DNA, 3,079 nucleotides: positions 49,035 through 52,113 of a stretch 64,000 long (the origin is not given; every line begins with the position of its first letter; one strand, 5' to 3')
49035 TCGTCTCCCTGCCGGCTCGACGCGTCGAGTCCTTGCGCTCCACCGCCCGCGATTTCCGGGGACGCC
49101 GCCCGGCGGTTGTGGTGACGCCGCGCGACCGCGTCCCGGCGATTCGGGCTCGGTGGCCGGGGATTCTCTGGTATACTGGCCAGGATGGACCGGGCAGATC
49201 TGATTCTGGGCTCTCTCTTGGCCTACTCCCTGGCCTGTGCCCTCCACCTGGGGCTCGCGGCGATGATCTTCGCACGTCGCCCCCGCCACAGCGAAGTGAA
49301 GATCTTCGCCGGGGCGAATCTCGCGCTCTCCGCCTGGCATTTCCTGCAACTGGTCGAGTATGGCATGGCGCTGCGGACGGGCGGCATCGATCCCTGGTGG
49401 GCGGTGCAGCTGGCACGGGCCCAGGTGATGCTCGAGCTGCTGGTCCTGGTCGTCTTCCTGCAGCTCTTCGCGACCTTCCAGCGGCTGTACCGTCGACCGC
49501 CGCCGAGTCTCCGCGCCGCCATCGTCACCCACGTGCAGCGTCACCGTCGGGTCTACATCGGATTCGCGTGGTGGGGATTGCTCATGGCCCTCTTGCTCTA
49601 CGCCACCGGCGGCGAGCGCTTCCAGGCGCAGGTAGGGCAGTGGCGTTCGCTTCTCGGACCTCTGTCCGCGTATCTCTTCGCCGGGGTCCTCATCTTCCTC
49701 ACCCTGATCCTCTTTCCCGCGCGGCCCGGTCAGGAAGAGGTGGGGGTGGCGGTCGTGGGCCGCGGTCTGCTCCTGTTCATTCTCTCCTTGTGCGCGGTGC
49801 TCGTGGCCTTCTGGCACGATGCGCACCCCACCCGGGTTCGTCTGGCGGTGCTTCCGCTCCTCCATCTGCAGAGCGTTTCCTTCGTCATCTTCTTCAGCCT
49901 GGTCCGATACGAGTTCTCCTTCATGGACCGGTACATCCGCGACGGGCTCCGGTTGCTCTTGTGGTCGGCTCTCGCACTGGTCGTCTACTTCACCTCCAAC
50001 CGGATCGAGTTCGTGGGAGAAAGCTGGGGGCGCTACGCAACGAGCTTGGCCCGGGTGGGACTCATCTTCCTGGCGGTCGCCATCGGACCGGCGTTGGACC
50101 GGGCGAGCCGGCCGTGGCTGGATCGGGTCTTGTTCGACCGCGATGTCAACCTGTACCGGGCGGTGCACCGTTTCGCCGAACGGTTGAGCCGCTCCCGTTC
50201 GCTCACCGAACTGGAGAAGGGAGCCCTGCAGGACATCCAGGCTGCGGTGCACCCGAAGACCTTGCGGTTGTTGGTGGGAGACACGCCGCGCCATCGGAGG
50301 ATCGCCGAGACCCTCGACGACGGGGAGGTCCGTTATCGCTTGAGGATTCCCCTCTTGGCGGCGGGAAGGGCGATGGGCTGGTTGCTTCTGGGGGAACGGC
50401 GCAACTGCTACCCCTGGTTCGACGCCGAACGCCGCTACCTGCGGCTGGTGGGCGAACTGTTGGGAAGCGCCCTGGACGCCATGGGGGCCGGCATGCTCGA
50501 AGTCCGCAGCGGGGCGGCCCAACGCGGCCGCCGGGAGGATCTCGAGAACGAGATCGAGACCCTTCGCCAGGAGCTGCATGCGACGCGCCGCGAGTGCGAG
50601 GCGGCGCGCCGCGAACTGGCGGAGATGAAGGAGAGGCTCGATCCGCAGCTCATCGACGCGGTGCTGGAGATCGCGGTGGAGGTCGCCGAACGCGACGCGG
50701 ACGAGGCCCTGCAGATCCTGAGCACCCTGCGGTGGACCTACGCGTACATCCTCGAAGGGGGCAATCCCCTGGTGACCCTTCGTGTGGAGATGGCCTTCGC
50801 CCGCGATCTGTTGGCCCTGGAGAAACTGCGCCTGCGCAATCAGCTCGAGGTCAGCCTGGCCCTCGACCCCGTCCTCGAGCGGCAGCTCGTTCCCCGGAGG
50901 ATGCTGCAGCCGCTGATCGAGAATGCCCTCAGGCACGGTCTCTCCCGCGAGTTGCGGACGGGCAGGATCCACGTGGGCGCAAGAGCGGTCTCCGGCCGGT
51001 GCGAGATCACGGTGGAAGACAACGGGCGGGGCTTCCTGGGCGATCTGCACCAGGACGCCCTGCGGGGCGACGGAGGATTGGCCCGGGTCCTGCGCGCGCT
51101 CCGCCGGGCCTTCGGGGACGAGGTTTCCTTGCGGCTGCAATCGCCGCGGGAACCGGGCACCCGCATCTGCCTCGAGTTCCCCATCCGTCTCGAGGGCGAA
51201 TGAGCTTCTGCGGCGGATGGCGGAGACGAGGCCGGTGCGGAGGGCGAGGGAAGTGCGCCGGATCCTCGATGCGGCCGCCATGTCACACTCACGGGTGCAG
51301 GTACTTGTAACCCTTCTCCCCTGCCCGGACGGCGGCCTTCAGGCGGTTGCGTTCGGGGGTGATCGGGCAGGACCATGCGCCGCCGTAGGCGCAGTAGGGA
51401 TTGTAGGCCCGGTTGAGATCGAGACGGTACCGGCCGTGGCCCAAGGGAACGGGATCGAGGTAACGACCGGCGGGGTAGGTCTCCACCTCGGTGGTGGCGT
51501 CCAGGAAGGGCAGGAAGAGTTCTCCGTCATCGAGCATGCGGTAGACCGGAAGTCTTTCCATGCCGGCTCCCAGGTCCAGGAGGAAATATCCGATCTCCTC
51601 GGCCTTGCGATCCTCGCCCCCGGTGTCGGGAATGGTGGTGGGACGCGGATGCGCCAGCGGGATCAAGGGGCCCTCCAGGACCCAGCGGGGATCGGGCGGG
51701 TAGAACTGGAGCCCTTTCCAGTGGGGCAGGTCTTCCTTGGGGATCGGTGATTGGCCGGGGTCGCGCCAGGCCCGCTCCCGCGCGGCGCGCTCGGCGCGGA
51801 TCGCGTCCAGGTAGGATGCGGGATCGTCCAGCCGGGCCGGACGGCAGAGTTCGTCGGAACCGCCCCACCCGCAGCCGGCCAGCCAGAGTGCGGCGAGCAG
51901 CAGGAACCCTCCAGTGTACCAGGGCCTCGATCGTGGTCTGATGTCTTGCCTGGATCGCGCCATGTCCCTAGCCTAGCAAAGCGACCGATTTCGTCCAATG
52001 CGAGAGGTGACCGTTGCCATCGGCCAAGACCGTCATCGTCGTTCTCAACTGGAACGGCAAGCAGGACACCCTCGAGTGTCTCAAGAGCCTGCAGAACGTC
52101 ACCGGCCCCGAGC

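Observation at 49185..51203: LytS-family sensor with Gln in place of the phospho-acceptor His, and no adjacent LytTR regulator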

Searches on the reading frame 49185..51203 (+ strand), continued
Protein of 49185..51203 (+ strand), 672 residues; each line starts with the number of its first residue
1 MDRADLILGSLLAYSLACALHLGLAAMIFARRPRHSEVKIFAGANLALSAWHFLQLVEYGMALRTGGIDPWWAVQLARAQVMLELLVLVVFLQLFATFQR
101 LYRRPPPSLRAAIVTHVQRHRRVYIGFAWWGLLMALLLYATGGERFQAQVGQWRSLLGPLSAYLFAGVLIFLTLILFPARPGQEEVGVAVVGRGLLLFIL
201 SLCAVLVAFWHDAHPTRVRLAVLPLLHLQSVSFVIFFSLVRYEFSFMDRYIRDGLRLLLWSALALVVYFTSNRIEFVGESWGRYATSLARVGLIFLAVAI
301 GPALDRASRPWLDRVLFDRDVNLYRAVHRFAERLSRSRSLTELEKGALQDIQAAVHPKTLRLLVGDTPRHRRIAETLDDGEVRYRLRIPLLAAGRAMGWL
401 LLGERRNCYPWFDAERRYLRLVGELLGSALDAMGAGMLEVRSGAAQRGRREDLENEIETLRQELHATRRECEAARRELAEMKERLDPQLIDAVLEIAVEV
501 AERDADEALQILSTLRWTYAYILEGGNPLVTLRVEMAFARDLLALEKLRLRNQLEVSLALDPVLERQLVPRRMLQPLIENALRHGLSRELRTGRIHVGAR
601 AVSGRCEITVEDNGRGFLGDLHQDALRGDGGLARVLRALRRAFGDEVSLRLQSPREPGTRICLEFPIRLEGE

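Call 33: find_encoding_contigs(protein=P0021, flank=10000, max_places=1)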
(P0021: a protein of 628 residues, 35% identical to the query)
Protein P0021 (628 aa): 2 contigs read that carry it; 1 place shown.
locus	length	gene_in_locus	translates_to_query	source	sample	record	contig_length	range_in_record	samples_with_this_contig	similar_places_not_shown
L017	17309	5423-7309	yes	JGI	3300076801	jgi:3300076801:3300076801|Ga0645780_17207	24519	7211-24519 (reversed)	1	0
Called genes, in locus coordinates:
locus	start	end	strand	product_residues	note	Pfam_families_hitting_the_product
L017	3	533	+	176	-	?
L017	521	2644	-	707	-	PF13231:PMT_2, PF07719:TPR_2 (faint), PF13432:TPR_16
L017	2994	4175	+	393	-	-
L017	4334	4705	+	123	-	PF14489:QueF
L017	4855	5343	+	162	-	PF12802:MarR_2, PF01047:MarR, PF13463:HTH_27 (weak)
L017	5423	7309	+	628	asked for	-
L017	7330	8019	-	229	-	PF07920:DUF1684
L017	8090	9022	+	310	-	PF00535:Glycos_transf_2, PF13641:Glyco_tranf_2_3, PF13506:Glyco_transf_21 (weak), PF13632:Glyco_trans_2_3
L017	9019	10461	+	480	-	-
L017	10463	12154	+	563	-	PF02518:HATPase_c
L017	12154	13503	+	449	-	PF00072:Response_reg, PF00158:Sigma54_activat, PF14532:Sigma54_activ_2, PF07728:AAA_5, PF25601:AAA_lid_14, PF02954:HTH_8 (weak)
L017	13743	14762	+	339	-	PF07719:TPR_2 (faint), PF13174:TPR_6 (faint), PF13181:TPR_8 (faint), PF23914:TPR_CcmH_CycH (weak), PF13432:TPR_16, PF13428:TPR_14 (weak), PF13432:TPR_16, PF14559:TPR_19 (weak), +7 more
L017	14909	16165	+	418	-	PF00375:SDF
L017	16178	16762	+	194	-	PF06559:DCD_N, PF22769:DCD, PF22569:DCD_C, PF00692:dUTPase (weak)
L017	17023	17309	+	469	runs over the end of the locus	PF04055:Radical_SAM (faint)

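Call 35: search_protein_representatives(alignment_id=A2)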
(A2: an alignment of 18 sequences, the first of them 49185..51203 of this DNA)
Query: 18 sequences, 672 profile positions. Proteins with E-value up to 0.001 (for the whole library): 102295; up to 1e-10: 59793; up to 1e-30: 286. The best 150 are listed.
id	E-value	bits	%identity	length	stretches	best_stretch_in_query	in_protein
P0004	0.0e+00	1023.5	-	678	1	1-668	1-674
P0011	2.7e-292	987.5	-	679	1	1-670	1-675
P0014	5.2e-287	970.0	-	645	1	1-662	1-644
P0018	6.8e-263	890.3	-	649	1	1-665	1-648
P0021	2.6e-228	776.0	-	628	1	4-623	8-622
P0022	1.4e-212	724.0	-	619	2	1-438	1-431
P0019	2.6e-198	676.9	-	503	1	1-438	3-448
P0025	5.1e-100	352.1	-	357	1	315-666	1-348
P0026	6.6e-93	328.6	-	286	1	388-666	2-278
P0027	2.0e-79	284.0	-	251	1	85-250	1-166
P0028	9.9e-77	275.1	-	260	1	388-660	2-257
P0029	2.1e-69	250.9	-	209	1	467-667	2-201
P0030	4.9e-69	249.7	-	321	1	407-666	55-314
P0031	1.4e-65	238.3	-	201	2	85-199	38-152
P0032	2.0e-55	204.8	-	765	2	456-665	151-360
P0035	8.0e-49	182.9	-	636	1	200-666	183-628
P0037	1.1e-48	182.4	-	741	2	445-661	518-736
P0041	1.7e-47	178.5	-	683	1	243-668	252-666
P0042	2.8e-47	177.8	-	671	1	227-664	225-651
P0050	6.4e-45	170.0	-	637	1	160-662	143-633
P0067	2.7e-42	161.4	-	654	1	152-662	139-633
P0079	3.4e-41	157.7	-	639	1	156-664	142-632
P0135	4.1e-36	140.9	-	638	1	179-661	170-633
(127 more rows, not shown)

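Call 41: search_protein_families(library=pfam, proteins=[P0035, P0041, P0042, P0050, P0067, P0079, P0135, P0024, P0032, P0037], max_evalue=0.01)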
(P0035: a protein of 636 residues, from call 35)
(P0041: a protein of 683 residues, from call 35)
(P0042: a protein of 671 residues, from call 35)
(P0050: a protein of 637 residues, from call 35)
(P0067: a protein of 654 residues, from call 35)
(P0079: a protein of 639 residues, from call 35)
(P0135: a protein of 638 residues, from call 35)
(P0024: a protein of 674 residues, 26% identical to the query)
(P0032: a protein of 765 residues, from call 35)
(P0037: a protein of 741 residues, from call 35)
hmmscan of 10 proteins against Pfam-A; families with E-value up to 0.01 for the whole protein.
P0035 (636 aa): 4 families
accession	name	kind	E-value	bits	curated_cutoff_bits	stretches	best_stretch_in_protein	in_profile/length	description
PF06580.19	His_kinase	-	5.3e-28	97.5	25.2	1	428-506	2-81/81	Histidine kinase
PF02518.31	HATPase_c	-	1.2e-11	45.5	26.4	1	524-625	8-110/111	Histidine kinase-, DNA gyrase B-, and HSP90-like ATPase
PF18143.6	HAD_SAK_2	-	0.00055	20.8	27.5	1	414-488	41-112/139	HAD domain in Swiss Army Knife RNA repair proteins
PF13581.12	HATPase_c_2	-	0.001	19.5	27.4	1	529-588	39-102/127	Histidine kinase-like ATPase domain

P0041 (683 aa): 5 families
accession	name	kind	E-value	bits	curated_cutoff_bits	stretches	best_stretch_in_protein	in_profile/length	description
PF06580.19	His_kinase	-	1.4e-27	96.1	25.2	1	465-543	2-81/81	Histidine kinase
PF02518.31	HATPase_c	-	1.4e-12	48.4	26.4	1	560-661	7-110/111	Histidine kinase-, DNA gyrase B-, and HSP90-like ATPase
PF13581.12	HATPase_c_2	-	7.9e-05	23.1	27.4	1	567-624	40-102/127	Histidine kinase-like ATPase domain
PF01590.32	GAF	-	0.00084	20.3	22.4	1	386-435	83-130/133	GAF domain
PF13492.12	GAF_3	-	0.0054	17.6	27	0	360-440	50-129/129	GAF domain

P0042 (671 aa): 3 families
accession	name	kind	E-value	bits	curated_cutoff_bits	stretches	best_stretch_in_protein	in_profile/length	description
PF06580.19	His_kinase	-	6.2e-27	94.1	25.2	1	454-532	2-81/81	Histidine kinase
PF02518.31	HATPase_c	-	1.9e-11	44.8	26.4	1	548-649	6-109/111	Histidine kinase-, DNA gyrase B-, and HSP90-like ATPase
PF13581.12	HATPase_c_2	-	4.5e-05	23.9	27.4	1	550-613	34-102/127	Histidine kinase-like ATPase domain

P0050 (637 aa): 3 families
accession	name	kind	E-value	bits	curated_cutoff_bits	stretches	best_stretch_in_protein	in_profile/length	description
PF06580.19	His_kinase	-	3e-29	101.6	25.2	1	436-514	2-81/81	Histidine kinase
PF02518.31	HATPase_c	-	1.5e-12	48.3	26.4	1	532-634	8-110/111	Histidine kinase-, DNA gyrase B-, and HSP90-like ATPase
PF13581.12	HATPase_c_2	-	8.8e-05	23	27.4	1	538-598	40-103/127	Histidine kinase-like ATPase domain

P0067 (654 aa): 2 families
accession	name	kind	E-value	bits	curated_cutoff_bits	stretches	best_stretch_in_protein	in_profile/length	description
PF06580.19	His_kinase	-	3.1e-27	95.1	25.2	1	440-518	2-81/81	Histidine kinase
PF02518.31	HATPase_c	-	1.3e-07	32.4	26.4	1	536-633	8-109/111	Histidine kinase-, DNA gyrase B-, and HSP90-like ATPase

P0079 (639 aa): 3 families
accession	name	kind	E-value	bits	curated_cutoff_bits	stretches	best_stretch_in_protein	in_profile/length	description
PF06580.19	His_kinase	-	2.6e-29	101.7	25.2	1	436-514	2-81/81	Histidine kinase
PF02518.31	HATPase_c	-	3e-13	50.6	26.4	1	532-631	8-110/111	Histidine kinase-, DNA gyrase B-, and HSP90-like ATPase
PF13581.12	HATPase_c_2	-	0.00042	20.8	27.4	1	537-590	39-98/127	Histidine kinase-like ATPase domain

P0135 (638 aa): 2 families
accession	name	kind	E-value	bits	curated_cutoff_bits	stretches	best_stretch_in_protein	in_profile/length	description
PF06580.19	His_kinase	-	2e-27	95.7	25.2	1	441-520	1-81/81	Histidine kinase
PF02518.31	HATPase_c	-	3.1e-10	40.9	26.4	1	538-634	8-109/111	Histidine kinase-, DNA gyrase B-, and HSP90-like ATPase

P0024 (674 aa): 2 families
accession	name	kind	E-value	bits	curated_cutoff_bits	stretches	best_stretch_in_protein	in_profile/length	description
PF06580.19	His_kinase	-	1e-21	77.4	25.2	1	458-537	1-81/81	Histidine kinase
PF02518.31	HATPase_c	-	1.9e-10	41.6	26.4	1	553-656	6-110/111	Histidine kinase-, DNA gyrase B-, and HSP90-like ATPase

P0032 (765 aa): 3 families
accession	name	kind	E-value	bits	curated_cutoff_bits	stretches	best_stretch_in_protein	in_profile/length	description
PF06580.19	His_kinase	-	8.9e-47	157.7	25.2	2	572-651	1-81/81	Histidine kinase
PF02518.31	HATPase_c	-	2.1e-19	70.5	26.4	2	264-358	9-110/111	Histidine kinase-, DNA gyrase B-, and HSP90-like ATPase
PF13581.12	HATPase_c_2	-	1.1e-06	29.1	27.4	0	674-713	39-77/127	Histidine kinase-like ATPase domain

P0037 (741 aa): 2 families
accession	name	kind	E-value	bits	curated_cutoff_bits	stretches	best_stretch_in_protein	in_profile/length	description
PF06580.19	His_kinase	-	6.8e-31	106.8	25.2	2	544-623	1-81/81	Histidine kinase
PF02518.31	HATPase_c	-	9.4e-12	45.8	26.4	1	638-737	5-109/111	Histidine kinase-, DNA gyrase B-, and HSP90-like ATPase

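Call 42: find_encoding_contigs(protein=P0050, flank=5000, max_places=2)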
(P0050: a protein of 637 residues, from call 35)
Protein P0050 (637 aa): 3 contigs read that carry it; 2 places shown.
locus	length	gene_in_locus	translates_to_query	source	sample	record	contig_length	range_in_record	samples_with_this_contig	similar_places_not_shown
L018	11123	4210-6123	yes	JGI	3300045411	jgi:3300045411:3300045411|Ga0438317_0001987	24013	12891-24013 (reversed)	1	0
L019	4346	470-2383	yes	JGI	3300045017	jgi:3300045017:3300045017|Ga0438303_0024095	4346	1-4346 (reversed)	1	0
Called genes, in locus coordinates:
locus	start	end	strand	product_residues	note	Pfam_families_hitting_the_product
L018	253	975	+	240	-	PF00005:ABC_tran, PF13304:AAA_21 (faint)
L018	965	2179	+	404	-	PF12704:MacB_PCD, PF02687:FtsX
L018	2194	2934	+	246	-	PF17131:TP_0789-like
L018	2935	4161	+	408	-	-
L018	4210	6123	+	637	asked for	PF06580:His_kinase, PF02518:HATPase_c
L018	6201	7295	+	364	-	PF00072:Response_reg, PF07228:SpoIIE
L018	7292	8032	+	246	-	PF00072:Response_reg, PF04397:LytTR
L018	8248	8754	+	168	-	PF13689:DUF4154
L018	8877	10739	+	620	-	PF17152:CHASE8, PF00672:HAMP, PF18947:HAMP_2, PF00015:MCPsignal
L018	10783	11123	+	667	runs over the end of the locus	PF07715:Plug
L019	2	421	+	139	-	?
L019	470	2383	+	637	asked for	PF06580:His_kinase, PF02518:HATPase_c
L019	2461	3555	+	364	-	PF00072:Response_reg, PF07228:SpoIIE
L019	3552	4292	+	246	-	PF00072:Response_reg, PF04397:LytTR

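Call 43: find_encoding_contigs(protein=P0024, flank=5000, max_places=2)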
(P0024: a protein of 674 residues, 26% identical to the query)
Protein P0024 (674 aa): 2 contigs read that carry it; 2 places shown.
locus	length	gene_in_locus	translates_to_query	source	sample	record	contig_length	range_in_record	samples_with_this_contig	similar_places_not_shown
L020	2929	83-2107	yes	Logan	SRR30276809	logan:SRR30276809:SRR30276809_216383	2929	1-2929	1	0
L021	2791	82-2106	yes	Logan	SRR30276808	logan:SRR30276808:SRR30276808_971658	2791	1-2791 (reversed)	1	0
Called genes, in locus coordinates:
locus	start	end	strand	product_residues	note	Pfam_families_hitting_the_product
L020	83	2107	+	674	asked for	PF06580:His_kinase, PF02518:HATPase_c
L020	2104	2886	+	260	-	PF00072:Response_reg, PF04397:LytTR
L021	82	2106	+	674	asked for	PF06580:His_kinase, PF02518:HATPase_c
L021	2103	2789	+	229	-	?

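Call 44: find_encoding_contigs(protein=P0041, flank=4000, max_places=1)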
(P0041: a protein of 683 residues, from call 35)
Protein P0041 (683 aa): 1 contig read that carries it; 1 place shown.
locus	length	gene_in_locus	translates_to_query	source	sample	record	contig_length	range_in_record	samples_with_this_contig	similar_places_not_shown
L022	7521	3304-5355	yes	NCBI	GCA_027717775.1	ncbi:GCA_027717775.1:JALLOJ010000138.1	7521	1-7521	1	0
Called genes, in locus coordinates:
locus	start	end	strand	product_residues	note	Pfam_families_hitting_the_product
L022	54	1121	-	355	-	PF01408:GFO_IDH_MocA, PF22725:GFO_IDH_MocA_C3 (faint)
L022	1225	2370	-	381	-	PF00155:Aminotran_1_2, PF00266:Aminotran_5 (weak), PF01041:DegT_DnrJ_EryC1, PF01053:Cys_Met_Meta_PP, PF01212:Beta_elim_lyase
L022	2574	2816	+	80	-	-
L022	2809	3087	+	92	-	PF05016:ParE_toxin (weak)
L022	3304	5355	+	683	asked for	PF06580:His_kinase, PF02518:HATPase_c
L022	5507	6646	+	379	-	PF00072:Response_reg, PF07228:SpoIIE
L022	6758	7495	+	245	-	PF00072:Response_reg, PF04397:LytTR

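Call 45: find_encoding_contigs(protein=P0035, flank=4000, max_places=1)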
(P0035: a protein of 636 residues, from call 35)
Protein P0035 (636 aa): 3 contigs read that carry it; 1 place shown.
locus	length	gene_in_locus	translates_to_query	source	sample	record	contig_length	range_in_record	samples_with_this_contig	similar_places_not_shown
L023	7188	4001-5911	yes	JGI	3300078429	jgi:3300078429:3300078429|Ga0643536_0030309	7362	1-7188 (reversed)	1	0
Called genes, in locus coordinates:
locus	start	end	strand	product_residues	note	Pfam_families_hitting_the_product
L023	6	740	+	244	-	PF02463:SMC_N (faint), PF00005:ABC_tran, PF13304:AAA_21 (weak)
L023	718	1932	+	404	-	PF12704:MacB_PCD, PF02687:FtsX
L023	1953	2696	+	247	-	PF17131:TP_0789-like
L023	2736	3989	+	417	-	-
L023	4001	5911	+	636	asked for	PF06580:His_kinase, PF02518:HATPase_c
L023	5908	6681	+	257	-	PF00072:Response_reg, PF04397:LytTR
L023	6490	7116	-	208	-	-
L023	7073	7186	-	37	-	?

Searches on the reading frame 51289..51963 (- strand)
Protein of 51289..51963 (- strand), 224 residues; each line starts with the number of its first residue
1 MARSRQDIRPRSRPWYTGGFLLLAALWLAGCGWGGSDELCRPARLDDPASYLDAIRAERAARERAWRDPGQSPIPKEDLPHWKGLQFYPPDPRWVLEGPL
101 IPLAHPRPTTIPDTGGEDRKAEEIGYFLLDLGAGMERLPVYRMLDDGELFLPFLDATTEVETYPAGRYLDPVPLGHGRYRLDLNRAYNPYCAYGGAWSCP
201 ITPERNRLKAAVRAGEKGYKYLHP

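Call 3: search_protein_families(library=pfam, proteins=[window:51289-51963:-], max_evalue=1)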
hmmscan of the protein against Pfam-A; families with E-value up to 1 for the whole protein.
window:51289-51963:- (224 aa): 1 family
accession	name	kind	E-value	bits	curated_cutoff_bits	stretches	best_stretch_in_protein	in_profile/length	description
PF07920.16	DUF1684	-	8e-40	136.8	25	1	82-217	3-139/139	Protein of unknown function (DUF1684)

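Call 27: search_protein_families(library=ncbifam, proteins=[window:51289-51963:-], max_evalue=0.001)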
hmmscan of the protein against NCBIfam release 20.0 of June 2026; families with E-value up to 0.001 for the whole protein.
window:51289-51963:- (224 aa): 0 families
